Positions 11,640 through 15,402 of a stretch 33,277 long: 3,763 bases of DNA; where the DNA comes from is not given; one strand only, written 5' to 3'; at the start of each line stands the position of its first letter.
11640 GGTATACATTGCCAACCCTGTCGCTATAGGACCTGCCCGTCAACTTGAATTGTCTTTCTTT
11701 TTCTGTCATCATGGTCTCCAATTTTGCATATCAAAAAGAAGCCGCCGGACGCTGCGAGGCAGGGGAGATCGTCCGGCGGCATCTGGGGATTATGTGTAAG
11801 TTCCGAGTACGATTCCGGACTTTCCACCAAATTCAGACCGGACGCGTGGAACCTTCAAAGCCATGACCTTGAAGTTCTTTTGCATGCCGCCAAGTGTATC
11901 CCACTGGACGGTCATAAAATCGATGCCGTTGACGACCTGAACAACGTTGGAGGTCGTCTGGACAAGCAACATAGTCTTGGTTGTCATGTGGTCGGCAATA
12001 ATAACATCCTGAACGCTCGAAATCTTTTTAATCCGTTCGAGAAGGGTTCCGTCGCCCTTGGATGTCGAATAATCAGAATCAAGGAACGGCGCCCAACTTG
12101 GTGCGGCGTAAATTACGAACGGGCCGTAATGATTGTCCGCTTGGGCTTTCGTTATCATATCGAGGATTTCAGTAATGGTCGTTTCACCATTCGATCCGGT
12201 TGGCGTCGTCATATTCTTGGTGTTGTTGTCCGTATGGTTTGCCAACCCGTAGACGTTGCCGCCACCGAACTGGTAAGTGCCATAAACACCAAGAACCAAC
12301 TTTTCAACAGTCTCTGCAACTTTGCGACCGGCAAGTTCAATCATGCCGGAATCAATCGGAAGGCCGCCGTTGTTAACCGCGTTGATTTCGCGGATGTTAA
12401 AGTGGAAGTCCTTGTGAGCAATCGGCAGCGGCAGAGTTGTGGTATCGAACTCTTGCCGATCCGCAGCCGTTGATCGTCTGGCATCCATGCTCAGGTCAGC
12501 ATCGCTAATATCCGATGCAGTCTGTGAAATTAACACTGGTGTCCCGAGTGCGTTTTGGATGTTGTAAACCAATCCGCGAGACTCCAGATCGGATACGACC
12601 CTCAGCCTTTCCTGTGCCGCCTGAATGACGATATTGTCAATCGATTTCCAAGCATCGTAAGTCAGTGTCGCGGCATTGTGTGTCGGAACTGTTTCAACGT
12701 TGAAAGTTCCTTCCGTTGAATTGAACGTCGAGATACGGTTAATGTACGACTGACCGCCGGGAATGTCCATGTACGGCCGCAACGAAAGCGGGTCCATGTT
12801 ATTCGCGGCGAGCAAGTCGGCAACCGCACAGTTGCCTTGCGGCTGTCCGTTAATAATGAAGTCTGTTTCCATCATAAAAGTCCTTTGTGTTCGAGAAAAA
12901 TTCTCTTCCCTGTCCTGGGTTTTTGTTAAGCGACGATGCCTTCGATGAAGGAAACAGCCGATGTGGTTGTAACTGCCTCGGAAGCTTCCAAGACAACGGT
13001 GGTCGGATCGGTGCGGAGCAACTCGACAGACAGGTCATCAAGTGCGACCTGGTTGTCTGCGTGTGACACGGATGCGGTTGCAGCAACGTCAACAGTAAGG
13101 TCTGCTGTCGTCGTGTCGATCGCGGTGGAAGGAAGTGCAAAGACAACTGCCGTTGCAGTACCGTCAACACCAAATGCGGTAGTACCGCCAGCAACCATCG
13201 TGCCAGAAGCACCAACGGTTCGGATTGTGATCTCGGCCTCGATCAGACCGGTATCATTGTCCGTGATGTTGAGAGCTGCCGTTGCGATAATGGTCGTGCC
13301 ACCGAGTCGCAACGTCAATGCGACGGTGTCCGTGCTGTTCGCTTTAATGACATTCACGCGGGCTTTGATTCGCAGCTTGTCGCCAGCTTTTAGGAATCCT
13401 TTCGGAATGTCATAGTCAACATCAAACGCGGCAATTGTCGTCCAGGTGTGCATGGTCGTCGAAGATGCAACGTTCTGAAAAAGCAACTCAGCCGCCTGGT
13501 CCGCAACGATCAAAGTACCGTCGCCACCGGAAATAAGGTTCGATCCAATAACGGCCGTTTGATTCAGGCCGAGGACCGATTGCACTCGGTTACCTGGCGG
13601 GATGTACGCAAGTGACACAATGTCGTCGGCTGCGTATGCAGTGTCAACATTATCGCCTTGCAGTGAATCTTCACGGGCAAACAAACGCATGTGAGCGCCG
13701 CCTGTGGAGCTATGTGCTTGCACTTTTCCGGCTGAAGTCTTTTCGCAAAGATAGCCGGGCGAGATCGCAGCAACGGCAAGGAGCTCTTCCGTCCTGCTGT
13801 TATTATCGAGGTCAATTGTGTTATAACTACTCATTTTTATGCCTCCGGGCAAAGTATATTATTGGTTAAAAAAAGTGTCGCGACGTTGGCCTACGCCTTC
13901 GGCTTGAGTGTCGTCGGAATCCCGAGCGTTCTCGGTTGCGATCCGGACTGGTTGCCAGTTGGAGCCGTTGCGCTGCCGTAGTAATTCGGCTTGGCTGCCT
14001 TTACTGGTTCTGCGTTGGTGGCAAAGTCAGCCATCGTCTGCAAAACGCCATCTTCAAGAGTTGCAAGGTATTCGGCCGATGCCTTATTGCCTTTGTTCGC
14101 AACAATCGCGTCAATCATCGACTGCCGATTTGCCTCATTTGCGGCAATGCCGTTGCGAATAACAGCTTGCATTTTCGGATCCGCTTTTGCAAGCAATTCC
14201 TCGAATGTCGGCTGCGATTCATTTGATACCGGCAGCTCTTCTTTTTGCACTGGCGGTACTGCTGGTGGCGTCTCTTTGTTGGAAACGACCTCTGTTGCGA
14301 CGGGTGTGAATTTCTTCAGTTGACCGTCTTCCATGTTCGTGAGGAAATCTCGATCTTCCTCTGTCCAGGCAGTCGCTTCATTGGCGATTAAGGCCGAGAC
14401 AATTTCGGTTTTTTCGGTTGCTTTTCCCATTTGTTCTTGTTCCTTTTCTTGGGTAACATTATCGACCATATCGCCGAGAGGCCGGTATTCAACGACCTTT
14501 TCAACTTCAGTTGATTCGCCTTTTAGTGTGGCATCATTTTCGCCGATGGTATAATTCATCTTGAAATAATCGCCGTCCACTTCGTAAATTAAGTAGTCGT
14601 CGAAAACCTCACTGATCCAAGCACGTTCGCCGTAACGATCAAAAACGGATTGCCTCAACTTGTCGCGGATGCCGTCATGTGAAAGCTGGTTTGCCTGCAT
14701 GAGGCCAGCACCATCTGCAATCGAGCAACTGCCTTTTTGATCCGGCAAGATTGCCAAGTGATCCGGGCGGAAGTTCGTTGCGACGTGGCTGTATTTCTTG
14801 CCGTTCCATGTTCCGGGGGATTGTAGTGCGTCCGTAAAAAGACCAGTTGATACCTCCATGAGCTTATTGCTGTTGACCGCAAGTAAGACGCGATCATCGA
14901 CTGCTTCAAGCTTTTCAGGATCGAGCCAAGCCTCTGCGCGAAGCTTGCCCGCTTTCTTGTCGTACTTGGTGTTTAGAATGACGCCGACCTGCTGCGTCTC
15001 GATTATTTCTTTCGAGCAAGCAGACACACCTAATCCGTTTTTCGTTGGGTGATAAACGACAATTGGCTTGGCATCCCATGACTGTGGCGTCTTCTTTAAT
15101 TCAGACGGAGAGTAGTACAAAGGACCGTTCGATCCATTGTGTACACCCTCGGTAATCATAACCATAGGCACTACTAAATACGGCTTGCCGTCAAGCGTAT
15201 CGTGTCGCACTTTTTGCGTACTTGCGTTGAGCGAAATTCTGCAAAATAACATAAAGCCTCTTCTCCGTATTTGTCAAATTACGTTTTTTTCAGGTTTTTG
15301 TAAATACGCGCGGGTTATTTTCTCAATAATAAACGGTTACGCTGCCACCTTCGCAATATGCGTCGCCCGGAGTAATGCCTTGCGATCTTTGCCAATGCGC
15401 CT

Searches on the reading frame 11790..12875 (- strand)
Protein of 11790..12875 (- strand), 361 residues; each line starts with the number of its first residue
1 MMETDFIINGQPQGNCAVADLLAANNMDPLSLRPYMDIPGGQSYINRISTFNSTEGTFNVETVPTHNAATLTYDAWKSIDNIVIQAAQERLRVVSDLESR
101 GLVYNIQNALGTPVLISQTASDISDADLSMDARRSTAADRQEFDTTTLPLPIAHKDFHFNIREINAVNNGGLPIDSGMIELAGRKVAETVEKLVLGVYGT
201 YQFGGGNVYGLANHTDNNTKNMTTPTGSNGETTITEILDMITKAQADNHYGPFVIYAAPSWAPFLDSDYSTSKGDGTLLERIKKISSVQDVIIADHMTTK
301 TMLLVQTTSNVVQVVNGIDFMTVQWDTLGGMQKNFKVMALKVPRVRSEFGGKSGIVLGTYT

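Call 7: search_protein_families(library=phrogs, proteins=[window:11790-12875:-], max_evalue=0.01)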
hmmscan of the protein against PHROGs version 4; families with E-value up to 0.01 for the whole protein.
window:11790-12875:- (361 aa): 2 families
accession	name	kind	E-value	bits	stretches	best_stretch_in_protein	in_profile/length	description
phrog_771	-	head and packaging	2e-30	107.2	1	55-358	41-351/354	virion structural protein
phrog_264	-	head and packaging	2e-07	31.3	1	155-286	109-243/321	major head protein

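Call 14: find_related_loci(query=window:11790-12875:-, collection=viral_contigs, flank=10000)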
Query window:11790-12875:- (361 aa) in viral_contigs; peptide patterns used: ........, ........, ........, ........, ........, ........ (x = any residue, [..] = any of these).
16 stretches matched a pattern; 9 encode a relative of the query (tblastn E <= 1e-3); 9 distinct loci.
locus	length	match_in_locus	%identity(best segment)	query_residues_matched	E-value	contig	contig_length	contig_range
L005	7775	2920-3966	43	6-359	2e-91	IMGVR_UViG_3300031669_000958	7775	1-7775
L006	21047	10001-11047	43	6-359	2e-90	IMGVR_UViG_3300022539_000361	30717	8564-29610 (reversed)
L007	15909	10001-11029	44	7-359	4e-88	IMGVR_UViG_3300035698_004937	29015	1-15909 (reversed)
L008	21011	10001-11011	42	19-359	4e-86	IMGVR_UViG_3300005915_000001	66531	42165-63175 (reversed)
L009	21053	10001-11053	43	2-358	4e-86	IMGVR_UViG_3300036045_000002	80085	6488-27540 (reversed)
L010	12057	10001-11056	42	6-359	1e-85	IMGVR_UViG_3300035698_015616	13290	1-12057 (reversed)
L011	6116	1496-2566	40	2-359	4e-80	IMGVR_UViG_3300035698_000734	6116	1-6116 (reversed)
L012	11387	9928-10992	39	5-359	1e-78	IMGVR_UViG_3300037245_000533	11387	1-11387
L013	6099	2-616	44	155-358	1e-54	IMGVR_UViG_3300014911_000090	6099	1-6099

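Call 32: search_protein_families(library=pfam, proteins=[L006:15927-18341:+, L008:13892-15484:+, L007:14923-15909:+, L006:11641-12282:+, L008:13425-13919:+], max_evalue=0.01)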
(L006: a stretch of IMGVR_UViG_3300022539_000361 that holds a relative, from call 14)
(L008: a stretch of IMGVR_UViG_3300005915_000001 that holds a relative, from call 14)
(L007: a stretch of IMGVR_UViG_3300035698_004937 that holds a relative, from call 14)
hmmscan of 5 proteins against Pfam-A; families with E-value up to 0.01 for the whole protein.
L006:15927-18341:+ (804 aa): 0 families

L008:13892-15484:+ (530 aa): 4 families
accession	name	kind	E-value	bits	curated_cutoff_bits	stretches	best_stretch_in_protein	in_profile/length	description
PF13385.13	Laminin_G_3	-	2.8e-25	89.7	27.6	1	365-518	1-150/151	Concanavalin A-like lectin/glucanases superfamily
PF12691.13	Phage_tail_terminator_6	-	4.3e-13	49.9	23.8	1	41-144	9-106/118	Bacteriophage tail terminator protein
PF02973.23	Sialidase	-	4.2e-05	23.6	26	1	455-520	114-183/189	Sialidase, N-terminal domain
PF02831.20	gpW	-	0.0012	19.1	22.5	0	160-177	39-56/66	gpW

L007:14923-15909:+ (329 aa): 3 families
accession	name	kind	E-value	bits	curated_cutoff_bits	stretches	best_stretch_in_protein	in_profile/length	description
PF13385.13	Laminin_G_3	-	3.5e-17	63.4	27.6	1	77-226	2-151/151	Concanavalin A-like lectin/glucanases superfamily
PF22993.4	SAM_EPH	-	0.0016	18.6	27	0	288-304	25-41/60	Ephrin receptor 1 SAM domain-like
PF02973.23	Sialidase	-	0.0018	18.2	26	1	156-227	110-183/189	Sialidase, N-terminal domain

L006:11641-12282:+ (213 aa): 1 family
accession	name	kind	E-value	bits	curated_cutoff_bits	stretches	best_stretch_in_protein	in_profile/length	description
PF01973.23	MptE-like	-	0.00027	21.2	34.6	0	105-141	135-170/171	6-hydroxymethylpterin diphosphokinase MptE-like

L008:13425-13919:+ (164 aa): 0 families

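Call 44: search_protein_families(library=phrogs, proteins=[L006:14494-15150:+, L006:15927-18341:+], max_evalue=0.01)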
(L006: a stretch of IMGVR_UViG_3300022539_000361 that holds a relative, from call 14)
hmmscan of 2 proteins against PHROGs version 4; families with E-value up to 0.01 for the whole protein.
L006:14494-15150:+ (218 aa): 0 families

L006:15927-18341:+ (804 aa): 0 families

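Call 47: find_related_loci(query=L008:20345-20704:+, collection=viral_contigs, flank=10000)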
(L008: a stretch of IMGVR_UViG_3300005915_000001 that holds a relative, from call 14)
Query L008:20345-20704:+ (119 aa) in viral_contigs; peptide patterns used: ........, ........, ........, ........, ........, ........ (x = any residue, [..] = any of these).
4 stretches matched a pattern; 2 encode a relative of the query (tblastn E <= 1e-3); 2 distinct loci.
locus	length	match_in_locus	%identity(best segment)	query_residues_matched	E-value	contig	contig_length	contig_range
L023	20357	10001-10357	100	1-119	7e-80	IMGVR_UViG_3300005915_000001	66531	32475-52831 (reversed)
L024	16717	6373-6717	66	3-117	3e-50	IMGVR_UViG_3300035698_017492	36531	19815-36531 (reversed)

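Call 49: search_protein_families(library=pfam, proteins=[L023:10001-10360:+, L023:10361-10780:+, L023:10797-11135:+, L023:11139-14306:+, L023:14448-15071:+, L023:15071-15391:+, L023:15378-18563:+, L023:18505-19191:+, L023:19188-19748:+], max_evalue=0.01)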
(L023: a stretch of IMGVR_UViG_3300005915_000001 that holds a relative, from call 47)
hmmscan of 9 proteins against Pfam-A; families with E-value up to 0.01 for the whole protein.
L023:10001-10360:+ (119 aa): 0 families

L023:10361-10780:+ (139 aa): 0 families

L023:10797-11135:+ (112 aa): 0 families

L023:11139-14306:+ (1055 aa): 2 families
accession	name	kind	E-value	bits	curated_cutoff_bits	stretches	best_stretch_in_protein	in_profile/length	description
PF12708.12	Pect-lyase_RHGA_epim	-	1.1e-06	29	27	1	95-315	2-207/213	Rhamnogalacturonase A/epimerase, pectate lyase-like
PF13229.12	Beta_helix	-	0.0077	16.3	25.9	1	189-303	29-149/158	Right handed beta helix region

L023:14448-15071:+ (207 aa): 1 family
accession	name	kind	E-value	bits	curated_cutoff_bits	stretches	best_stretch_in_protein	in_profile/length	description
PF05100.17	Phage_tail_L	-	0.00046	20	25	0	41-174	17-160/206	Phage minor tail protein L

L023:15071-15391:+ (106 aa): 0 families

L023:15378-18563:+ (1061 aa): 1 family
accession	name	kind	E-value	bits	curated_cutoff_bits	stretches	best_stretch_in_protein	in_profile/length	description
PF24801.1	FNIII-A_GpJ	-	6.5e-13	49.4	27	1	237-353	18-125/126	Tip attachment protein J,FNIII-A domain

L023:18505-19191:+ (228 aa): 0 families

L023:19188-19748:+ (186 aa): 3 families
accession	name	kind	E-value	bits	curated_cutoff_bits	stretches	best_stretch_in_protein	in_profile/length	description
PF00535.33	Glycos_transf_2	-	7.2e-10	39.5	23.3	1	42-114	64-132/168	Glycosyl transferase family 2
PF10111.15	Glyco_tranf_2_2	-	2.2e-07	31.1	27.3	1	16-84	39-108/276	Glycosyltransferase like family 2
PF13632.12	Glyco_trans_2_3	-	0.0013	19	27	1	60-108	1-48/198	Glycosyl transferase family group 2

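Call 50: search_protein_families(library=phrogs, proteins=[L023:10001-10360:+, L023:10361-10780:+, L023:10797-11135:+, L023:11139-14306:+, L023:14448-15071:+, L023:15071-15391:+, L023:15378-18563:+, L023:18505-19191:+, L023:19188-19748:+], max_evalue=0.01)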
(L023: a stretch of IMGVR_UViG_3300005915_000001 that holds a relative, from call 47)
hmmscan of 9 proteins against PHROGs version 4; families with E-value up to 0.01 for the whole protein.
L023:10001-10360:+ (119 aa): 0 families

L023:10361-10780:+ (139 aa): 0 families

L023:10797-11135:+ (112 aa): 0 families

L023:11139-14306:+ (1055 aa): 3 families
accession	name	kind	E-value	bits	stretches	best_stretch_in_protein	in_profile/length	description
phrog_14442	-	tail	6.4e-08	32.5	1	77-156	175-255/733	tail protein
phrog_2234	-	tail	7.5e-07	29.1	1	83-140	174-230/757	tail spike protein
phrog_7458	-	tail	4e-06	26.4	1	93-144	121-172/732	tail spike protein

L023:14448-15071:+ (207 aa): 1 family
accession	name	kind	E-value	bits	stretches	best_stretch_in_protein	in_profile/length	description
phrog_18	-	tail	1.9e-08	35.1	1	41-201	192-379/573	minor tail protein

L023:15071-15391:+ (106 aa): 0 families

L023:15378-18563:+ (1061 aa): 6 families
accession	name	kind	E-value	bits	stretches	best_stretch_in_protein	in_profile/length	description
phrog_31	-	tail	5.4e-73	247.5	1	83-752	200-861/1565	central tail fiber J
phrog_2589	-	tail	4.5e-26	90.7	1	172-747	37-605/3686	tail protein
phrog_1727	-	tail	1.4e-25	90.2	1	175-751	37-611/1174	tail protein and host specificity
phrog_4311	-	head and packaging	1.1e-10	41.7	2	973-1057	555-641/651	minor head protein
phrog_7997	-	tail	9e-10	38.7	1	441-747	3-310/589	tail protein and host specificity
phrog_32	-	tail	0.0006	20.5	1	76-163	112-201/203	tail assembly protein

L023:18505-19191:+ (228 aa): 2 families
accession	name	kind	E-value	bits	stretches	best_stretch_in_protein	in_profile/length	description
phrog_4603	-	other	7.3e-18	65.8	1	25-219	1-164/178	alpha-2;3-sialyltransferase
phrog_2111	-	unknown function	6.4e-06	26.7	1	19-176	10-169/208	-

L023:19188-19748:+ (186 aa): 2 families
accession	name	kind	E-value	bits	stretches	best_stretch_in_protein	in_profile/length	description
phrog_14775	-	moron, auxiliary metabolic gene and host takeover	1.6e-31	110.5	1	1-183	3-180/203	glycosyltransferase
phrog_8858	-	moron, auxiliary metabolic gene and host takeover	2e-29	103.6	1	2-184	13-188/395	glycosyltransferase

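Call 88: find_related_loci(query=window:11790-12875:-, collection=genome_contigs, flank=10000)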
Query window:11790-12875:- (361 aa) in genome_contigs; peptide patterns used: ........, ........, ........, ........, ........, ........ (x = any residue, [..] = any of these).
28 stretches matched a pattern, but none encodes a relative of the query by tblastn (E <= 1e-3).
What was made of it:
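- Tried and rejected: A scan of GTDB genomes with the capsid protein found none (call 88).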

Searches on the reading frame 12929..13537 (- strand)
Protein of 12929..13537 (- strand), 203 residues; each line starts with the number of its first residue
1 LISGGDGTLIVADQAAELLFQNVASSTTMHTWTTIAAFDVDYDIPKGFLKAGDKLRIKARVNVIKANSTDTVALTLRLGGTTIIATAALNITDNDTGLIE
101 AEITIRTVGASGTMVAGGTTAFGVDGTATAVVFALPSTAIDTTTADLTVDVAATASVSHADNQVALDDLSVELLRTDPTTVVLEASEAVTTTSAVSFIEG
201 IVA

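Call 115: search_solved_structures(query=window:12929-13537:-, max_evalue=10)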
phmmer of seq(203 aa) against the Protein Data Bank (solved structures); distinct sequences matched with E-value up to 10: 1.
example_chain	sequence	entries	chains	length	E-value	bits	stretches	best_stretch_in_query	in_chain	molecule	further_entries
1exg_A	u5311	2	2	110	1.1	12.5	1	101-135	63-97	EXO-1,4-BETA-D-GLYCANASE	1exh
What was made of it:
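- Tried and rejected: No PDB sequence match (call 115).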

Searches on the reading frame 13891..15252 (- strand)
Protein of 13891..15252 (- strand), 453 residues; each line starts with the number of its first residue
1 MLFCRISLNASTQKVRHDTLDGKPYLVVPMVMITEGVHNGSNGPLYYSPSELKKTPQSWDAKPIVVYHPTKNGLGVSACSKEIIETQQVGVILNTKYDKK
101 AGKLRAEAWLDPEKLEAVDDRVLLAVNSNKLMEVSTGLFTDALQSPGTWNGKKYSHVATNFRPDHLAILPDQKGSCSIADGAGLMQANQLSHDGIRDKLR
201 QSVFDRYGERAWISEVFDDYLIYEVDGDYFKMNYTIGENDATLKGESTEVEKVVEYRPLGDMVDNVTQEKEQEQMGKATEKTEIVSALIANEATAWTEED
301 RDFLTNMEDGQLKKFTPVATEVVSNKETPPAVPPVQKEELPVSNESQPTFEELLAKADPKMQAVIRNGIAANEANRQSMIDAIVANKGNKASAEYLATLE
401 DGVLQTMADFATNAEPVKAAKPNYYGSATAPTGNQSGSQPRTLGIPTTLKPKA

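Call 7: search_protein_families(library=phrogs, proteins=[window:13891-15252:-], max_evalue=0.01)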
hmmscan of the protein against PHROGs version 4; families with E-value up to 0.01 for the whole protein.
window:13891-15252:- (453 aa): 5 families
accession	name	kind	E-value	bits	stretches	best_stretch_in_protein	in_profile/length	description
phrog_760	-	unknown function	7.2e-35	122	2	7-187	9-194/447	-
phrog_530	-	head and packaging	1.5e-08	35.2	1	49-182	69-192/390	head maturation protease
phrog_12864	-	head and packaging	1e-06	29.1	1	45-172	84-196/468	head maturation protease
phrog_2229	-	head and packaging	1.1e-05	26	1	45-181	60-183/428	head maturation protease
phrog_36109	-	unknown function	0.00037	20.6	1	9-102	21-109/432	-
